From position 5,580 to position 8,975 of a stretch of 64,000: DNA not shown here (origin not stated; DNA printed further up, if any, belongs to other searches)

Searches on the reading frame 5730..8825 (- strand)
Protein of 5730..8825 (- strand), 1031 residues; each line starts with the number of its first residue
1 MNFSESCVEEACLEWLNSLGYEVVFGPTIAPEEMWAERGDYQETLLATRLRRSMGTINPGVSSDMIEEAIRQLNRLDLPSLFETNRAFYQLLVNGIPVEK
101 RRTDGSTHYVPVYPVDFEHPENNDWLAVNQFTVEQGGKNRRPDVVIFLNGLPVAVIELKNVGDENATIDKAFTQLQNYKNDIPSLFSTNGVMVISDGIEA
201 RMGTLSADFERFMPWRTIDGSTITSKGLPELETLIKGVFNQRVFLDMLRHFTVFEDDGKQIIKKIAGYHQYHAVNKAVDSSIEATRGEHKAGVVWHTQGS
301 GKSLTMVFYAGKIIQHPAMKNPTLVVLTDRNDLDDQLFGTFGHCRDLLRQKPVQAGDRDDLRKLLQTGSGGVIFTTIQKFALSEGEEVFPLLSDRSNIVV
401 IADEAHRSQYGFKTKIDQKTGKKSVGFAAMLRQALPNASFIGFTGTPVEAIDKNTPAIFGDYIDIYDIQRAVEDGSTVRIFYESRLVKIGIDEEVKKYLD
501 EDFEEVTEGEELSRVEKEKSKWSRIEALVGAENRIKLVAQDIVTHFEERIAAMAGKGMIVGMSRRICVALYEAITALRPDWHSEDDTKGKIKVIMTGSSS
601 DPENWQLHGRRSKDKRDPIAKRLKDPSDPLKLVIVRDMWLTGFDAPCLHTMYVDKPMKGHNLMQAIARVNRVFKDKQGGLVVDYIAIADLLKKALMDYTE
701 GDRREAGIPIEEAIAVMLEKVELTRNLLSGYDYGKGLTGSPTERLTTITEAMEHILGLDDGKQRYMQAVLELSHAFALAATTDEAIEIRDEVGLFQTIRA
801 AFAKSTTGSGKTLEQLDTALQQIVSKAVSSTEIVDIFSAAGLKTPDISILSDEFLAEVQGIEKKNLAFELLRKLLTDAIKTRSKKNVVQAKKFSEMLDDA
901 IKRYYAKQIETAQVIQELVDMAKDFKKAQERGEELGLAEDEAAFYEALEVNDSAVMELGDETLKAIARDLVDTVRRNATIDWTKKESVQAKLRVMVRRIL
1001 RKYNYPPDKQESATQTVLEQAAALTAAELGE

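Call 3: search_protein_families(library=pfam, proteins=[window:5730-8825:-], max_evalue=0.1)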
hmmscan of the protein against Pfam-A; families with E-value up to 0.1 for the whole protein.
window:5730-8825:- (1031 aa): 6 families
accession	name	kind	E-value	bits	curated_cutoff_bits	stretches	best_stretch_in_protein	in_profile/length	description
PF11867.13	T1RH-like_C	-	2e-128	428.9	26.8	1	701-1024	2-326/329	Type I restriction enzyme HindI endonuclease subunit-like, C-terminal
PF18766.7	SWI2_SNF2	-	2.3e-79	266.6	26.7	1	269-512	1-217/221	SWI2/SNF2 ATPase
PF04313.20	HSDR_N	-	2.5e-48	165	25.1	1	3-210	2-197/198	Type I restriction enzyme R protein N terminus (HSDR_N)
PF22679.2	T1R_D3-like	-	5.7e-23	82.5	27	1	614-684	84-156/158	Type I restriction enzyme subunit R domain 3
PF04851.21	ResIII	-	1.3e-19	71.1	22.5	1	270-448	8-163/164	Type III restriction enzyme, res subunit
PF00270.35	DEAD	-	3.9e-06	27.1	26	1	294-447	19-160/167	DEAD/DEAH box helicase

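Call 4: search_protein_families(library=padloc, proteins=[window:5730-8825:-], max_evalue=0.1)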
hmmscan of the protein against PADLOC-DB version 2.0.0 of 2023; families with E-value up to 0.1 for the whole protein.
window:5730-8825:- (1031 aa): 9 families
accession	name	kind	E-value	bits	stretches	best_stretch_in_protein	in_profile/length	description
PDLC03040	REase_I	-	0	1178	1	2-1026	4-1023/1029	Type I restriction enzyme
PDLC03044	REase_I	-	2.6e-77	258.8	2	60-575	53-547/1034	Type I restriction enzyme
PDLC03041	REase_I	-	8.6e-70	233.9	2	240-707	289-754/1099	Type I restriction enzyme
PDLC03048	REase_I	-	3.8e-58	195.4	2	46-549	34-499/976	Type I restriction enzyme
PDLC03046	REase_I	-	1.9e-29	100.3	2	133-341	125-333/1025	Type I restriction enzyme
PDLC03045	REase_I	-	1.8e-20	70.5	2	143-504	137-490/995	Type I restriction enzyme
PDLC04934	PDC-S15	-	5.3e-11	40.2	1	895-1022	283-409/416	-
PDLC03043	REase_I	-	9.7e-08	29.5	1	124-258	134-268/313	Type I restriction enzyme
PDLC04927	PDC-S15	-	1.2e-05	22.4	1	918-1022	312-410/422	-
